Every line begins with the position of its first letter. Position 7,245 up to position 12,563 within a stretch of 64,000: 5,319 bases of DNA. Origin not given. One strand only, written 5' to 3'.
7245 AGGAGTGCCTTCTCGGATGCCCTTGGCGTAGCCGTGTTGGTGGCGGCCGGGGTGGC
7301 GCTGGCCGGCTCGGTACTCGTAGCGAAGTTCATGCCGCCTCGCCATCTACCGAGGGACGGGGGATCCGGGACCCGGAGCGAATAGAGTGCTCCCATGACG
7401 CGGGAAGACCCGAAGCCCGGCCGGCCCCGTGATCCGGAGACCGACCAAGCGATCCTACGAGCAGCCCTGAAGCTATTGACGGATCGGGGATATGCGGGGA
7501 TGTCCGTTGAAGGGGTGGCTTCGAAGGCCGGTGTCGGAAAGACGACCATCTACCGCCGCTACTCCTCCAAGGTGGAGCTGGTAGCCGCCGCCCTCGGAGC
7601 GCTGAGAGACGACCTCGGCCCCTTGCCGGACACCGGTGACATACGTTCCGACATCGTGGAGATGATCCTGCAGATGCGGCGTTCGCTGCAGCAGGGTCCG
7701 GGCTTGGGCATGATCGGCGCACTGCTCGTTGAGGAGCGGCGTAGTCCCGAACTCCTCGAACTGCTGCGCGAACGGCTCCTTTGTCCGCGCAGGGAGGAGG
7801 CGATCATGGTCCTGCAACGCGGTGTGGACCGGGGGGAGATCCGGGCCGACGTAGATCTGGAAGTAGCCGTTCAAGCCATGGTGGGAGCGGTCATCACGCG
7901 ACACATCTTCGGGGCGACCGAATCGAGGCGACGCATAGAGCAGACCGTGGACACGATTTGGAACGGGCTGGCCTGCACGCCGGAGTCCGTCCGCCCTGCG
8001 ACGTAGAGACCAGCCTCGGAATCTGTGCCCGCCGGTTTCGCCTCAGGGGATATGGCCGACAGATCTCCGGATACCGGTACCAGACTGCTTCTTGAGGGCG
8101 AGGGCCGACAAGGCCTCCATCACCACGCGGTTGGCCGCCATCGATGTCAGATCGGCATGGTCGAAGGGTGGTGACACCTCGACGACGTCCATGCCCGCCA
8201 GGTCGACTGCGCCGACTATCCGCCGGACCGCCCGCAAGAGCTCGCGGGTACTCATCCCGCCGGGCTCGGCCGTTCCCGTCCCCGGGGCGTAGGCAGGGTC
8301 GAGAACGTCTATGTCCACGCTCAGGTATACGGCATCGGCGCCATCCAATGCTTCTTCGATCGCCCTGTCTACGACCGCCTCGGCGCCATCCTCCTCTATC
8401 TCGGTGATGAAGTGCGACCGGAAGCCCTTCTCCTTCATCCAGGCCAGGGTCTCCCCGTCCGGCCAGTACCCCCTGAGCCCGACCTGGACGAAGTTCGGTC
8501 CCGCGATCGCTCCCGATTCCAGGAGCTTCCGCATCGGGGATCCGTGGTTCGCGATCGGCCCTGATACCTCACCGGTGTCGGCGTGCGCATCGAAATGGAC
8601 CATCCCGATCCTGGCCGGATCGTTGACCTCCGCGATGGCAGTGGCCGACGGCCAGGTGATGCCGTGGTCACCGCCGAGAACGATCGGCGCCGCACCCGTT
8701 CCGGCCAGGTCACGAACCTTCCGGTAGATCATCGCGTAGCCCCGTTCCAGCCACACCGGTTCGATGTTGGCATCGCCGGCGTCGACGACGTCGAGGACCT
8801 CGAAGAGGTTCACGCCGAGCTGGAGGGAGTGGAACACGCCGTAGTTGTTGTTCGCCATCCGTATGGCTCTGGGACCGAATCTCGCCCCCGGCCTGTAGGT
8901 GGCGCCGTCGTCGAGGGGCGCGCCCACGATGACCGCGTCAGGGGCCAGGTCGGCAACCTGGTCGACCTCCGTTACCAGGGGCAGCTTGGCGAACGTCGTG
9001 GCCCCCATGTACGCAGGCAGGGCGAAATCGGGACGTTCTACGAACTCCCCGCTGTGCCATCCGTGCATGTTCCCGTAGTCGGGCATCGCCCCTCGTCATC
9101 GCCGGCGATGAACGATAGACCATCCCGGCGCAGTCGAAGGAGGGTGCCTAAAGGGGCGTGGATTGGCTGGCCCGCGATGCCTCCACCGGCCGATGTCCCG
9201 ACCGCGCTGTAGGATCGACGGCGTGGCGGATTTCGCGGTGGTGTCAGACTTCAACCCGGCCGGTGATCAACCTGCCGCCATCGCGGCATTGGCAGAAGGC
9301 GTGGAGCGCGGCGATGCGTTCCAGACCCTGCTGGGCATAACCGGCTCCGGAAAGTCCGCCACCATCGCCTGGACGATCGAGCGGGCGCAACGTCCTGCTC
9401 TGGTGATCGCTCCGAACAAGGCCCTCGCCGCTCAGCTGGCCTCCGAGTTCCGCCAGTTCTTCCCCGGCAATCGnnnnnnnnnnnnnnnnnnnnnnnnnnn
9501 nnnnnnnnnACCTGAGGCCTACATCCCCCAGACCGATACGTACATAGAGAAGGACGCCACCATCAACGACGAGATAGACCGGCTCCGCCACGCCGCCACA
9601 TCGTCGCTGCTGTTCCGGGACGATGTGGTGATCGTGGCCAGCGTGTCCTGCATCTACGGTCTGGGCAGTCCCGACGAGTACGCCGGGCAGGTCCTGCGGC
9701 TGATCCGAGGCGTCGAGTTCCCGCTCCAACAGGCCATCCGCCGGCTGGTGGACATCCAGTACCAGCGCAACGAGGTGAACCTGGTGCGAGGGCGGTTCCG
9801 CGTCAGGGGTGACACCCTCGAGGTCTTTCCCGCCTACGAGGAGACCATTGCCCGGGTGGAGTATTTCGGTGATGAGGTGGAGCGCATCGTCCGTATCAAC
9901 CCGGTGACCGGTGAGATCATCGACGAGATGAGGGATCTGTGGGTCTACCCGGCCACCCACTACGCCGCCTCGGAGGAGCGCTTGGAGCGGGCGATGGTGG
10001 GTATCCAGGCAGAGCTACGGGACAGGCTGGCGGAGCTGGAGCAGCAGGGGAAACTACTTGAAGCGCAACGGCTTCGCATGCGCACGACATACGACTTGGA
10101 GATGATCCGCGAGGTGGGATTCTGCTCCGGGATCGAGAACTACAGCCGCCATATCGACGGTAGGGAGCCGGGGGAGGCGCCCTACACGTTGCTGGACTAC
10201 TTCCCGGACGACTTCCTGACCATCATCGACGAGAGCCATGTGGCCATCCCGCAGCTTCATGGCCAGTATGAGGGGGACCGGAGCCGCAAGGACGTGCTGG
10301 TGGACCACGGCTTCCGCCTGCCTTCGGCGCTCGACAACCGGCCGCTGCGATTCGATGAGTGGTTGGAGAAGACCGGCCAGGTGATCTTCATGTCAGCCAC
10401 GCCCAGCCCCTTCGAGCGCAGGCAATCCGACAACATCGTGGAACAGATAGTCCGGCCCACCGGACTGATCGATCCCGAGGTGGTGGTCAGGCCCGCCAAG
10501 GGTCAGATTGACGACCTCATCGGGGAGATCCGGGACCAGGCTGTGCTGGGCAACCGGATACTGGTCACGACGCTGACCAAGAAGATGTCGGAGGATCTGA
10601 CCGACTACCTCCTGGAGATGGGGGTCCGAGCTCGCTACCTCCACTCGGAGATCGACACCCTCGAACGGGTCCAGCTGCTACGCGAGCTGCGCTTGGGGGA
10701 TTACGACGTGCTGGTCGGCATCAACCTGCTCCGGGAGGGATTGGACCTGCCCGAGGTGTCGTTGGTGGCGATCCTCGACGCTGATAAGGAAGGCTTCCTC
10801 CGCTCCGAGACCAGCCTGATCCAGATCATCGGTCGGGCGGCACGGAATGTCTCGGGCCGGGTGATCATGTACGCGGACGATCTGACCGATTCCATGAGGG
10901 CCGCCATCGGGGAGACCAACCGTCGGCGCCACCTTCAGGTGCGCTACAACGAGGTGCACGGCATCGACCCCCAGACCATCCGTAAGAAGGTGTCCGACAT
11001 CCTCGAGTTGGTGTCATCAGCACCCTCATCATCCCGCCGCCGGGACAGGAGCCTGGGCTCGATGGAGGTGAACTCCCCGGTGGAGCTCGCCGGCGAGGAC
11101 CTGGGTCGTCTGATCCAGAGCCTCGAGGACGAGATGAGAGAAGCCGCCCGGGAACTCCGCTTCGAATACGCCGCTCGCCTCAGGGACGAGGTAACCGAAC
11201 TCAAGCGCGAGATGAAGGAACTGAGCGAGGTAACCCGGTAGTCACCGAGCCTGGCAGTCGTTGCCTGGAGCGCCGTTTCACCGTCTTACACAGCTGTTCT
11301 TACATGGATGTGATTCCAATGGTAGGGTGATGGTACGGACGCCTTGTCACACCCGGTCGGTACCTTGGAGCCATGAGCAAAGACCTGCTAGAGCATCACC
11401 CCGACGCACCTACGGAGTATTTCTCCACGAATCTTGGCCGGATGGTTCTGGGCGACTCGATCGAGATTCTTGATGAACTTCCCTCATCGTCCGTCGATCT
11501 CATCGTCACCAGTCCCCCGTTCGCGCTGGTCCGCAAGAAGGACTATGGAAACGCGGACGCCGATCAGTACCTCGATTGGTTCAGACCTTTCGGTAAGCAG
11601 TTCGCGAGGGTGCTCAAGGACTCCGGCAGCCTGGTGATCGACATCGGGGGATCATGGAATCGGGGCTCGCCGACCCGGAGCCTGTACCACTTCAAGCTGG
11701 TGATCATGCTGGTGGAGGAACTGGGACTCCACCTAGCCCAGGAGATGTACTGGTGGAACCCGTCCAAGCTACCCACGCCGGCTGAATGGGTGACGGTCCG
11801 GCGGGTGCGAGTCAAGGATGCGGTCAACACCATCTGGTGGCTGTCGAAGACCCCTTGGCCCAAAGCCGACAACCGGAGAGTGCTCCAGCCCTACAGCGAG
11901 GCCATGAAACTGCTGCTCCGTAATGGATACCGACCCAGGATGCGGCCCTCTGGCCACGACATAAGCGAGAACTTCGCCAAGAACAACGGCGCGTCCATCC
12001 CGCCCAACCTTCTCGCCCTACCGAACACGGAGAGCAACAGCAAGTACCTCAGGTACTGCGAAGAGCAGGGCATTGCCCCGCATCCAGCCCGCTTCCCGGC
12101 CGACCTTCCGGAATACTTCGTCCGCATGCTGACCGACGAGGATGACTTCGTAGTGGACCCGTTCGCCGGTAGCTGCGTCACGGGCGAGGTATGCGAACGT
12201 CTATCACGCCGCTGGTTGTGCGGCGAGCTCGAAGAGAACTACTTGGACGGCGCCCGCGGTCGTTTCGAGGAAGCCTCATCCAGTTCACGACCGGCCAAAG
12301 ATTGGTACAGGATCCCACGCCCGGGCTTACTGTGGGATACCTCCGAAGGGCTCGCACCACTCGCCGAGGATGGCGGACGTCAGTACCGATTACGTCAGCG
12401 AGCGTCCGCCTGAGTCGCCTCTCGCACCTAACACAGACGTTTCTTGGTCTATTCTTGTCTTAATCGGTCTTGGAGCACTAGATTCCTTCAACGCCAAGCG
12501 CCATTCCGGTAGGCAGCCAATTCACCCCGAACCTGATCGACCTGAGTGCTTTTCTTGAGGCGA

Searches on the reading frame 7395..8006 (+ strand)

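Call 83: search_protein_families(library=pfam, proteins=[window:7395-8006:+], max_evalue=0.00001)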
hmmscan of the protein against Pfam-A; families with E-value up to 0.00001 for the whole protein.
window:7395-8006:+ (203 aa): 2 families
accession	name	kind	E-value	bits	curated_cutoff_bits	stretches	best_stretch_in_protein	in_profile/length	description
PF16859.10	TetR_C_11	-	1.3e-23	83.9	32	1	77-187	1-112/113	Tetracyclin repressor-like, C-terminal domain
PF00440.29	TetR_N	-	1.7e-14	53.8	24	1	20-66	1-47/47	Bacterial regulatory proteins, tetR family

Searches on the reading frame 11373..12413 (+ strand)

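Call 83: search_protein_families(library=pfam, proteins=[window:11373-12413:+], max_evalue=0.00001)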
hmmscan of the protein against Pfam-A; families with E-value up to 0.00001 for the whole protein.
window:11373-12413:+ (346 aa): 1 family
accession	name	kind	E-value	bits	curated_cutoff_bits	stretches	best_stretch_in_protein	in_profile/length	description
PF01555.25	N6_N4_Mtase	-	6.8e-40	137.8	26.7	1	41-293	1-218/221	DNA methylase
